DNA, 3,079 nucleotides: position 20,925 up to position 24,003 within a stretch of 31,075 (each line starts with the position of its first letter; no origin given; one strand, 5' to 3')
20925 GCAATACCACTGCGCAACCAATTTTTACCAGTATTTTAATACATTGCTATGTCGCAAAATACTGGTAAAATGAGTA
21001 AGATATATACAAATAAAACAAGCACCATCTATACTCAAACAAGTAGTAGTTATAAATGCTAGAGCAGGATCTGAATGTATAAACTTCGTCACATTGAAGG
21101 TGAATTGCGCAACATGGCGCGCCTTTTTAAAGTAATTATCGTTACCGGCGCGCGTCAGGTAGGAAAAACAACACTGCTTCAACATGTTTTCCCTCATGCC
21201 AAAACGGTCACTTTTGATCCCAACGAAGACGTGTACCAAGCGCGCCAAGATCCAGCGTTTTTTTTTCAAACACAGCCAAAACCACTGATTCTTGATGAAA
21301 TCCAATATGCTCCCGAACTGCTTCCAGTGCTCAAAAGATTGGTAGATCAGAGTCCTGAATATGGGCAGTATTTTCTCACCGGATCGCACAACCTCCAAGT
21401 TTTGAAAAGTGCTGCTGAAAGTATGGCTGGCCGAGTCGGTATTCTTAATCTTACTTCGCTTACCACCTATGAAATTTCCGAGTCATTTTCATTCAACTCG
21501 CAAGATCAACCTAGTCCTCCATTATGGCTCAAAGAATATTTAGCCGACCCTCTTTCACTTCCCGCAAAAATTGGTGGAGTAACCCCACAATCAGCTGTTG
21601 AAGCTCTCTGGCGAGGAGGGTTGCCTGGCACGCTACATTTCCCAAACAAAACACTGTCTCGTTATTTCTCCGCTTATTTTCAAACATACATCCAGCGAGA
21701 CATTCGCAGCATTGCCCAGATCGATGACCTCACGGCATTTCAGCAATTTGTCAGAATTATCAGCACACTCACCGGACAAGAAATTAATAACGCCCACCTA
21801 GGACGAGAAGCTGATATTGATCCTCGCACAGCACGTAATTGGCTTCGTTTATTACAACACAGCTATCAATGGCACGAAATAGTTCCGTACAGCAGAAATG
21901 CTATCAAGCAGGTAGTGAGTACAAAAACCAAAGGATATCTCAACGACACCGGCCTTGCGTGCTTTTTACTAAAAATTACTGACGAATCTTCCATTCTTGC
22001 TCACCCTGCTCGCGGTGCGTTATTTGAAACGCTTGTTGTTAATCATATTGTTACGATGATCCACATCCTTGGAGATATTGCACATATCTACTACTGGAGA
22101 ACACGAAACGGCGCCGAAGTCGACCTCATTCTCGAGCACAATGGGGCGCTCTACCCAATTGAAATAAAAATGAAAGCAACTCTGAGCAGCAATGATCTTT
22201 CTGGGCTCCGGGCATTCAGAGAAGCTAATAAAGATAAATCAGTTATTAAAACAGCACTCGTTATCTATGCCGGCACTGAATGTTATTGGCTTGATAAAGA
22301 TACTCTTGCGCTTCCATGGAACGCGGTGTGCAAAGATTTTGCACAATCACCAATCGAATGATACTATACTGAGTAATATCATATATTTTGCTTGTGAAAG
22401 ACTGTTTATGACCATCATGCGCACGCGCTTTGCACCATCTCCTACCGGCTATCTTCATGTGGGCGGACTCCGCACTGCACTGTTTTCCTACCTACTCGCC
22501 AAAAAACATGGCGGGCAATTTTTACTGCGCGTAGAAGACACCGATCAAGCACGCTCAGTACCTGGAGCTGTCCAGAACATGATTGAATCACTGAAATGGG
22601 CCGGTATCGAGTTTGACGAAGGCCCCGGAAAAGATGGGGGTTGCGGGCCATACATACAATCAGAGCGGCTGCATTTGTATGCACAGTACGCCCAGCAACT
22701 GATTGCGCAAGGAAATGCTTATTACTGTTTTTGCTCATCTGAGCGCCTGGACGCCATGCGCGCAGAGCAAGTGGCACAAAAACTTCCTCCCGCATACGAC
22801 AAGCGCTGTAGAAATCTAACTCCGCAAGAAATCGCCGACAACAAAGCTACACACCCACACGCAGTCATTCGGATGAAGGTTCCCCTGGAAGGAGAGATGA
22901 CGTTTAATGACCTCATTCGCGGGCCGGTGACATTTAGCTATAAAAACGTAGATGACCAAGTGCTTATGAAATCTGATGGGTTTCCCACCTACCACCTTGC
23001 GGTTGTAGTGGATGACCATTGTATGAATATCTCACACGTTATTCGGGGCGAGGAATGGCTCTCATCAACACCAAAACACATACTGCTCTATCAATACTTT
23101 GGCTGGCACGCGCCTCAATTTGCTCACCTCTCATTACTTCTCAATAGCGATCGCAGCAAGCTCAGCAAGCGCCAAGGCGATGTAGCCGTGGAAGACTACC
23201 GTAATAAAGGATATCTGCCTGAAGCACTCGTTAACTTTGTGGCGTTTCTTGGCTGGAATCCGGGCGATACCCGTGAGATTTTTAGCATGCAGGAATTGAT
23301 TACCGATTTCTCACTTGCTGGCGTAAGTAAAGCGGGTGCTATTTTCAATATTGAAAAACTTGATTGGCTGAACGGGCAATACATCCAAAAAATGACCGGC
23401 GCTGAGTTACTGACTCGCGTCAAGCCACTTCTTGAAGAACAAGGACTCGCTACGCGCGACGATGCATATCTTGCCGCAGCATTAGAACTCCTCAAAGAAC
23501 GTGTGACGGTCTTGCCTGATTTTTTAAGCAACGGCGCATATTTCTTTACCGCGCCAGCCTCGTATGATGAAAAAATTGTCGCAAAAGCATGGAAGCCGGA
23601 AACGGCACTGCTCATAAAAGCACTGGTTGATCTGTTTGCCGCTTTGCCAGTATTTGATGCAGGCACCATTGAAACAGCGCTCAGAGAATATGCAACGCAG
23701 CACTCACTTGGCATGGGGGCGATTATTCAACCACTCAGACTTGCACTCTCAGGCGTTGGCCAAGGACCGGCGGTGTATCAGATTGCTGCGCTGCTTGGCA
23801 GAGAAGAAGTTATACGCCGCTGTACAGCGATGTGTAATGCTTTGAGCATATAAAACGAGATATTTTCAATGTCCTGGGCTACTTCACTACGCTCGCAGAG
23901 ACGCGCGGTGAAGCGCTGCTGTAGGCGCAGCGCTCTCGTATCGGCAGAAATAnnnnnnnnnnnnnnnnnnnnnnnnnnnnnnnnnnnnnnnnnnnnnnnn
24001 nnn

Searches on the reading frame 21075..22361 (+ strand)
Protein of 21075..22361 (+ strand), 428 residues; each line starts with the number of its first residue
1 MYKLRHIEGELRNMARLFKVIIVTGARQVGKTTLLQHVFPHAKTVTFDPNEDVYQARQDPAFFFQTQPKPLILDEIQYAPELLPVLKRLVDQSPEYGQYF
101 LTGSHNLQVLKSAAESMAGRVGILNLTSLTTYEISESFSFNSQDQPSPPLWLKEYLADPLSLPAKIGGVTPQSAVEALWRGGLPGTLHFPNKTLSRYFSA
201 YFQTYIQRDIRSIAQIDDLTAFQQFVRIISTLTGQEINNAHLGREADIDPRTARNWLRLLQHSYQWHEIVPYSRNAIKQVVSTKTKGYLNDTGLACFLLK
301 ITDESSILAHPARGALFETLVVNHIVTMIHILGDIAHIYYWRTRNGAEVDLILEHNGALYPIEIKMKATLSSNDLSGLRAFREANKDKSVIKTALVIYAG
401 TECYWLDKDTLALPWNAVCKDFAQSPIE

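Call 8: search_protein_families(library=pfam, proteins=[window:21075-22361:+], max_evalue=0.01)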
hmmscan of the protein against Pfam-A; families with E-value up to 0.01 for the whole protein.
window:21075-22361:+ (428 aa): 2 families
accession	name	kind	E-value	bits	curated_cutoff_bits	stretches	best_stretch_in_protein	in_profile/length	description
PF13635.12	DUF4143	-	1.3e-40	139.2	28.1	1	207-366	1-159/160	Domain of unknown function (DUF4143)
PF13173.12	AAA_14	-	9.2e-25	87.6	27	1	19-134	3-128/129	AAA domain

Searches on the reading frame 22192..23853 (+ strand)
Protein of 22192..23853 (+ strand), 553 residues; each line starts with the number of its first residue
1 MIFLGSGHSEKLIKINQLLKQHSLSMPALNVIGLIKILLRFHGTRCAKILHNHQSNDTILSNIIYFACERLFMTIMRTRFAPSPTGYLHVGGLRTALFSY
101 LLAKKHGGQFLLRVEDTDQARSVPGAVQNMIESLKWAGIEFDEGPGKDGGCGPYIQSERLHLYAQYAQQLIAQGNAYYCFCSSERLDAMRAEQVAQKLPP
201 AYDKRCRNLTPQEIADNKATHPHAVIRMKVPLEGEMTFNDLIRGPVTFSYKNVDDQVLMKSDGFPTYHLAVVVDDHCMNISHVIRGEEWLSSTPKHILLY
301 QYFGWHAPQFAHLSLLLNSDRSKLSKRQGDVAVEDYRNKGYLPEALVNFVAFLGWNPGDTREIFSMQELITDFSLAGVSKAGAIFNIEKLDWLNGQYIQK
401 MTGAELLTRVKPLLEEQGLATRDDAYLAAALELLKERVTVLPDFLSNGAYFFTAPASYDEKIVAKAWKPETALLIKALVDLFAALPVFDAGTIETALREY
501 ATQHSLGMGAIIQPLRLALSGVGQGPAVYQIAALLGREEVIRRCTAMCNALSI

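Call 8: search_protein_families(library=pfam, proteins=[window:22192-23853:+], max_evalue=0.01)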
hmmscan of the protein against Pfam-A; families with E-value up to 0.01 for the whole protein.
window:22192-23853:+ (553 aa): 2 families
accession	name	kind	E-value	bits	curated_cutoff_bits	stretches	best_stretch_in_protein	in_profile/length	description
PF00749.27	tRNA-synt_1c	-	3.2e-110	368.4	23.4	1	76-392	2-314/314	tRNA synthetases class I (E and Q), catalytic domain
PF19269.4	Anticodon_2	-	3.6e-33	115.4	23.6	1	406-544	2-137/141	Anticodon binding domain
